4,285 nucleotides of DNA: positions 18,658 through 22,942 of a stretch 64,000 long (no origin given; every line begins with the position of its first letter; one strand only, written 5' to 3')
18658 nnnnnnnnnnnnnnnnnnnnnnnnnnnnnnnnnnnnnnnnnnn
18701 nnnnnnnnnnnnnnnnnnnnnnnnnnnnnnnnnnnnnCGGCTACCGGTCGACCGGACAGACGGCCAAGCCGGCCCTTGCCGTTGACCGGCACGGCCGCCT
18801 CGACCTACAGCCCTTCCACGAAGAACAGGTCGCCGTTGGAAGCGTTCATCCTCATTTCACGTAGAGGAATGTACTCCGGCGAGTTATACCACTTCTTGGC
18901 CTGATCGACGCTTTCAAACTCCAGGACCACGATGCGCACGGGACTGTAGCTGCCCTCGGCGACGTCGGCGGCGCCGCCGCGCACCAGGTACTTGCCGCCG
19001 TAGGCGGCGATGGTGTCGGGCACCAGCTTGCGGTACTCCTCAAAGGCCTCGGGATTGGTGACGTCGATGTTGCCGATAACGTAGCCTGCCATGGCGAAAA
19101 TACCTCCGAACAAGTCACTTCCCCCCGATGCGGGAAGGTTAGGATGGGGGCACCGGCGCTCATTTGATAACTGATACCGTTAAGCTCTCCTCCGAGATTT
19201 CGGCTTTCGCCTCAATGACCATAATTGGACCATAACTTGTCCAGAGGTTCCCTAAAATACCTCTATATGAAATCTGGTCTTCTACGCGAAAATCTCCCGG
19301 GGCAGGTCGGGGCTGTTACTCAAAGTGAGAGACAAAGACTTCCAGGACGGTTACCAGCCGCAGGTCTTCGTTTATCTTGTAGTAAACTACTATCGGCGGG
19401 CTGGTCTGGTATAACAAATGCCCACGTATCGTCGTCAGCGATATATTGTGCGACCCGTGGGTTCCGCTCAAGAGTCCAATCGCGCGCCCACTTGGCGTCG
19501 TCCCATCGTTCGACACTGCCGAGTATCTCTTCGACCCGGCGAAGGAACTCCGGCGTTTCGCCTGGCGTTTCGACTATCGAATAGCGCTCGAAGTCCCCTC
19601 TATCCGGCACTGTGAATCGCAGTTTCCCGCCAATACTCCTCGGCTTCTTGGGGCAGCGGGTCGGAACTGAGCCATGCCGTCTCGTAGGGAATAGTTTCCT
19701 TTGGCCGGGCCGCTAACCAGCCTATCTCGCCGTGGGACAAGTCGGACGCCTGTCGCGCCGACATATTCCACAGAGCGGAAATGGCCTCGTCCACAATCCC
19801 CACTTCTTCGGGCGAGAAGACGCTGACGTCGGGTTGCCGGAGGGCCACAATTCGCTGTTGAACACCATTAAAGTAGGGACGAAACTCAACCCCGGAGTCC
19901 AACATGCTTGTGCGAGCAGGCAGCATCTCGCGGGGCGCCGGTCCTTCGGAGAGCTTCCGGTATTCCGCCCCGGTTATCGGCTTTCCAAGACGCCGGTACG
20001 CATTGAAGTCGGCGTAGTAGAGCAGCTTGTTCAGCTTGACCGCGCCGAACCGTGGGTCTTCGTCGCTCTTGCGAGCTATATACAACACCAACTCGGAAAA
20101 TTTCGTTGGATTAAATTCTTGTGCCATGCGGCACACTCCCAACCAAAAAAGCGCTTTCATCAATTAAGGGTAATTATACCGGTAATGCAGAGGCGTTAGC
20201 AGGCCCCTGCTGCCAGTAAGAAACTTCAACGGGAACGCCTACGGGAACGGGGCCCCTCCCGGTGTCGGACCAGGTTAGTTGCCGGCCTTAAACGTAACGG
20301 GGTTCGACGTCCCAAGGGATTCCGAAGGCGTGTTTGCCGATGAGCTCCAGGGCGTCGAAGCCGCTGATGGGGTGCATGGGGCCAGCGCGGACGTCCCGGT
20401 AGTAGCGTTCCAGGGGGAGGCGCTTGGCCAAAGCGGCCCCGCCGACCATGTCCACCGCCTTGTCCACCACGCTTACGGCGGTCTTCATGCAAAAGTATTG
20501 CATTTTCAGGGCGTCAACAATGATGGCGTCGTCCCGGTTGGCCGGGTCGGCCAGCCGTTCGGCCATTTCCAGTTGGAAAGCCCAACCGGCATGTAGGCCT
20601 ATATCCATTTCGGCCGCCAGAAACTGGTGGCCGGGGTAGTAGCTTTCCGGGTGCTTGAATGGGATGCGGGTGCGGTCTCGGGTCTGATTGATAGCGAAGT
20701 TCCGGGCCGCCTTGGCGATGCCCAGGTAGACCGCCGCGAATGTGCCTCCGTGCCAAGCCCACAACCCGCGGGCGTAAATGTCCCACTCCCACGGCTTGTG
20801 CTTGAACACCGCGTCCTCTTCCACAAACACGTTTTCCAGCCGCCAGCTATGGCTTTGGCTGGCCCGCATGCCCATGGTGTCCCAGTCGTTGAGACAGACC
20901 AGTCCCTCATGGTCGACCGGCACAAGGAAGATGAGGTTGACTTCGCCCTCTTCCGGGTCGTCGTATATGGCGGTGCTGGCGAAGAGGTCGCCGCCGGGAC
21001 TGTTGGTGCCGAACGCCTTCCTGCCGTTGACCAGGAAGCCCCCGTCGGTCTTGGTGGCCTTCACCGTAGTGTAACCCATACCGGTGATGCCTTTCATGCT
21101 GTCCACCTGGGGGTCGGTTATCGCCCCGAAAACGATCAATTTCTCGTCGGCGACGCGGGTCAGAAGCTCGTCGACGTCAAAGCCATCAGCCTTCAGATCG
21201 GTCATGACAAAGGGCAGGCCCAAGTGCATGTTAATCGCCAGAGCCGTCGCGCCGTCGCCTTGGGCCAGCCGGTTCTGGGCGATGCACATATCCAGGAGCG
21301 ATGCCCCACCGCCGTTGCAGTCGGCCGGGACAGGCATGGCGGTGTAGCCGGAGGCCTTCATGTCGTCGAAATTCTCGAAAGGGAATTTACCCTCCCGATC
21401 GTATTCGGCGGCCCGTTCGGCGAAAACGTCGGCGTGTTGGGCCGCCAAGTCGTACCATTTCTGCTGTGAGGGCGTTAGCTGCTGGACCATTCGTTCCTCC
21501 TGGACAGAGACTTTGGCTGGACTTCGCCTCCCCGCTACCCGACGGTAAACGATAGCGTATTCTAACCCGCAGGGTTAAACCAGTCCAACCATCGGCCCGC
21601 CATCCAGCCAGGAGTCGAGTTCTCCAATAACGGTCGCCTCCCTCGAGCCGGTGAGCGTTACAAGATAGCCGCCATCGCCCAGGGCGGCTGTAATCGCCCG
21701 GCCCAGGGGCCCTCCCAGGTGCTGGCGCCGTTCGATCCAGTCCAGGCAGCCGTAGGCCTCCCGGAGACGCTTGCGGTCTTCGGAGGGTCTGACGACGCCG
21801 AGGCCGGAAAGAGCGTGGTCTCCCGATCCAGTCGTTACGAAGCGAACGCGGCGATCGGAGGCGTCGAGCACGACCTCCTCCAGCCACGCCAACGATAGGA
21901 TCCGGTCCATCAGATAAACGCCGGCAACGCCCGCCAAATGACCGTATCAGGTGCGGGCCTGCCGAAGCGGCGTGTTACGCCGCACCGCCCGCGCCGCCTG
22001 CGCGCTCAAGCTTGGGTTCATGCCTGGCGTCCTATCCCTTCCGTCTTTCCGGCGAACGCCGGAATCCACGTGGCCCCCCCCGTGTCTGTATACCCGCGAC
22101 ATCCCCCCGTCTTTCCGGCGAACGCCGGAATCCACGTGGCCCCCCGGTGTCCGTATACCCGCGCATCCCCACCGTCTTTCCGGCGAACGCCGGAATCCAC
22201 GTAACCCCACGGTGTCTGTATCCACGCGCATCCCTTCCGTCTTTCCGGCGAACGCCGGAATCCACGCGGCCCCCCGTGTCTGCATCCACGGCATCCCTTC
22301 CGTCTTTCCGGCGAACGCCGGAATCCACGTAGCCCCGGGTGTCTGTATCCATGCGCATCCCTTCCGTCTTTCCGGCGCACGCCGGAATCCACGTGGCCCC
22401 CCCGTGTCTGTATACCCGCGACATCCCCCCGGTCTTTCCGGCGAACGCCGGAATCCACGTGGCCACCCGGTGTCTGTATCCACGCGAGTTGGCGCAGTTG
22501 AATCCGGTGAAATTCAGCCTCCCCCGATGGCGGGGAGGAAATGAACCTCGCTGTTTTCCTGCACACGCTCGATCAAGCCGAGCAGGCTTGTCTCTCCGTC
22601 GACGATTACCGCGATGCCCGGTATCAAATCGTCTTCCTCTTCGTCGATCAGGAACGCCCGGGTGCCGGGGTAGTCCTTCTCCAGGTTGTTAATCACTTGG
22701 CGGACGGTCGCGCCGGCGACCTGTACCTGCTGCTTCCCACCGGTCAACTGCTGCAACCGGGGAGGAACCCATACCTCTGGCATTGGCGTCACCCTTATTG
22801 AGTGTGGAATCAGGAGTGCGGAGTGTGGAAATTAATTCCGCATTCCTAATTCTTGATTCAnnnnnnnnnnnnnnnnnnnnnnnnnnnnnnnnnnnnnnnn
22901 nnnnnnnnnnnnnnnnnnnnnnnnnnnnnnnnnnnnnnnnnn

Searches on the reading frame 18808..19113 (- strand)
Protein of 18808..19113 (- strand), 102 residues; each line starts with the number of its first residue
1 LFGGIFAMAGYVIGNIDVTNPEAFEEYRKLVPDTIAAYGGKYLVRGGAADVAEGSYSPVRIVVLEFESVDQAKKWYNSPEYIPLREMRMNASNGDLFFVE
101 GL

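Call 49: search_protein_families(library=pfam, proteins=[window:18808-19113:-], max_evalue=0.01)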
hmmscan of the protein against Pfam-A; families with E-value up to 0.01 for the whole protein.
window:18808-19113:- (102 aa): 1 family
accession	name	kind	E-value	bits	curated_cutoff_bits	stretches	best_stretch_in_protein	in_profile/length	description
PF07045.17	DUF1330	-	3.3e-32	111.2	23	1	10-102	2-94/94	Domain of unknown function (DUF1330)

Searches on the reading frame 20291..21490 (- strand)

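Call 50: search_protein_families(library=pfam, proteins=[window:20291-21490:-], max_evalue=0.0001)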
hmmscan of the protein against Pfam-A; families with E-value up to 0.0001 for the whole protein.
window:20291-21490:- (400 aa): 5 families
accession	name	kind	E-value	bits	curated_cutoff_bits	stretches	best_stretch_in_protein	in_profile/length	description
PF08028.16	Acyl-CoA_dh_2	-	2.2e-15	57.6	22.7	1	250-373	2-129/134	Acyl-CoA dehydrogenase, C-terminal domain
PF02771.21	Acyl-CoA_dh_N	-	3.7e-11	43.8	22.9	1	11-92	6-88/113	Acyl-CoA dehydrogenase, N-terminal domain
PF00441.29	Acyl-CoA_dh_1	-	1.7e-10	41.6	22.4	1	251-369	18-130/150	Acyl-CoA dehydrogenase, C-terminal domain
PF02770.24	Acyl-CoA_dh_M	-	4.1e-09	36.9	33.3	1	124-221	4-97/97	Acyl-CoA dehydrogenase, middle domain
PF11794.13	HpaB_N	-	5.4e-07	29.9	35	1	107-228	130-255/270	4-hydroxyphenylacetate 3-hydroxylase N terminal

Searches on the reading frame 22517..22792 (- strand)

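Call 49: search_protein_families(library=pfam, proteins=[window:22517-22792:-], max_evalue=0.01)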
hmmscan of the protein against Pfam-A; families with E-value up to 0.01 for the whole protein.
window:22517-22792:- (92 aa): 1 family
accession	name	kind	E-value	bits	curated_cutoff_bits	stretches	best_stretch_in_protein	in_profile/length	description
PF02597.26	ThiS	-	1.8e-08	35.2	22.5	1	9-92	3-76/76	ThiS family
